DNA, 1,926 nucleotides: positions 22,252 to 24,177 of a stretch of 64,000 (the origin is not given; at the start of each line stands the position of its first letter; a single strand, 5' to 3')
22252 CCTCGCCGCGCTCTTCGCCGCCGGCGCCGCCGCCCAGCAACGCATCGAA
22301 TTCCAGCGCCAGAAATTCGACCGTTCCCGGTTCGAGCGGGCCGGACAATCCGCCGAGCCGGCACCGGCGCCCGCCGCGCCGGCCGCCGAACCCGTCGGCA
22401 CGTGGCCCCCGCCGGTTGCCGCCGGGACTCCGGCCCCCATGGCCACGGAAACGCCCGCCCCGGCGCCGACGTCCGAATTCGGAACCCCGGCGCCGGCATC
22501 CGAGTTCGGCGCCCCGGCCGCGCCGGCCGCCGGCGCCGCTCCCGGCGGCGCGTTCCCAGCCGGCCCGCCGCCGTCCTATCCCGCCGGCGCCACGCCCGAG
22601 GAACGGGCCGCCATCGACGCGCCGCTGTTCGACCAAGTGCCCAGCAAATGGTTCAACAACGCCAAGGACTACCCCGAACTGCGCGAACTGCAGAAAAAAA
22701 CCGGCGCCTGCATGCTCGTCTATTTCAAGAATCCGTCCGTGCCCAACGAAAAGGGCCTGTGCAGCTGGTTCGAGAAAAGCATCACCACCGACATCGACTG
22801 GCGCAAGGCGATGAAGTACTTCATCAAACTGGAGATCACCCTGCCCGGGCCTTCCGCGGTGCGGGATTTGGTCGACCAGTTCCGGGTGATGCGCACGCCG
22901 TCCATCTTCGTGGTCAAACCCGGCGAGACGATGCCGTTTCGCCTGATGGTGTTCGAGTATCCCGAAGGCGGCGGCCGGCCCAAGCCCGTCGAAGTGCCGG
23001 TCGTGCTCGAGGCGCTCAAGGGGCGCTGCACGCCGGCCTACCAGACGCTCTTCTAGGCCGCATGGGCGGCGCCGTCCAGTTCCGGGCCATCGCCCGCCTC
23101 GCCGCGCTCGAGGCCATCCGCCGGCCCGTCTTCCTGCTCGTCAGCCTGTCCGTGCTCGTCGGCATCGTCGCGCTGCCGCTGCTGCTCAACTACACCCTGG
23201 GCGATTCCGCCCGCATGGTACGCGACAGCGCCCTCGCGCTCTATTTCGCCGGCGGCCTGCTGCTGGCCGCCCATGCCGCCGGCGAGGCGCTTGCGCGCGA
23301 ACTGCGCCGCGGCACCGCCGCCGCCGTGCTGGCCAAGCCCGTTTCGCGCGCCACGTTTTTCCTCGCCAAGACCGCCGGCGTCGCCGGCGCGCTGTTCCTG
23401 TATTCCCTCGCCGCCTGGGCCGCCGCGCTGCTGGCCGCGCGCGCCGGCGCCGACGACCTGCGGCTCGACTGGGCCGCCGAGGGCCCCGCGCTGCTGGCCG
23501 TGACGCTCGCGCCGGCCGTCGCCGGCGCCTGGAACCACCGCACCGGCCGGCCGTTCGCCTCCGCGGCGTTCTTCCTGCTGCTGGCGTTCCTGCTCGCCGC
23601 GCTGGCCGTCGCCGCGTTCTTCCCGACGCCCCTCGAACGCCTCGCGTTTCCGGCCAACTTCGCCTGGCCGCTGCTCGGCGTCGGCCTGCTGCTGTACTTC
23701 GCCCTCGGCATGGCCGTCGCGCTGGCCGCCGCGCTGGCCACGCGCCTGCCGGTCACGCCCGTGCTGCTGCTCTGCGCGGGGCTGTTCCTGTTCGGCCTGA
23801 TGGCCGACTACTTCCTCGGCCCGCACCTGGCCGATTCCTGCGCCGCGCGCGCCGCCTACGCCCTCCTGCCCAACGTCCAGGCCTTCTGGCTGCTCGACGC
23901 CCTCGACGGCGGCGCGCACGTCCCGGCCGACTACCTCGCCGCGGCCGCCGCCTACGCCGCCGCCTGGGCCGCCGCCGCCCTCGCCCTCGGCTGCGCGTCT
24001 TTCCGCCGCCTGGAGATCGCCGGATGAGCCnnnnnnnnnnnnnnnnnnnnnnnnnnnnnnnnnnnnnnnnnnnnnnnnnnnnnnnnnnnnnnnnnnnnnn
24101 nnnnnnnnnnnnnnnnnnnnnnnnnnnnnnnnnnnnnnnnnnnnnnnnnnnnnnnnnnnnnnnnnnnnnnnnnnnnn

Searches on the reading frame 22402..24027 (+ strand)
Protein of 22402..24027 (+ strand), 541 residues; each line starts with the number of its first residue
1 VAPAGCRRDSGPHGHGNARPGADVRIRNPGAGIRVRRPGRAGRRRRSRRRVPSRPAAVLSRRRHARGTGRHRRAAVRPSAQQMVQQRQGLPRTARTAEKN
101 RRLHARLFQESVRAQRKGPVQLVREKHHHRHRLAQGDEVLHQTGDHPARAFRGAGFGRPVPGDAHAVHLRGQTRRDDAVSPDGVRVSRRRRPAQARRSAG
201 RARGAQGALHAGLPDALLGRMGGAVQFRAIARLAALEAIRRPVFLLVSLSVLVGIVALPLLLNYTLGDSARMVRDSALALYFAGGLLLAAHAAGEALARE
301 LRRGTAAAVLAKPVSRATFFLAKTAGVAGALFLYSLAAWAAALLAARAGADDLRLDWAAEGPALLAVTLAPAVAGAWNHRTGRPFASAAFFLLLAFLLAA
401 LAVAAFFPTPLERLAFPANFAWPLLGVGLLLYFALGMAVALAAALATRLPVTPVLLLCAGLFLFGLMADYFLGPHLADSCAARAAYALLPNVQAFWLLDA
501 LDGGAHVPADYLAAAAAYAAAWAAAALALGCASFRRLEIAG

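Call 8: search_protein_families(library=pfam, proteins=[window:22402-24027:+], max_evalue=0.001)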
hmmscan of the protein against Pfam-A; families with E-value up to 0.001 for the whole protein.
window:22402-24027:+ (541 aa): 1 family
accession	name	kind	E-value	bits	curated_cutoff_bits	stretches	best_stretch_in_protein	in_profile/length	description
PF12730.13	ABC2_membrane_4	-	0.00029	21.3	27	1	243-346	15-121/179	ABC-2 family transporter protein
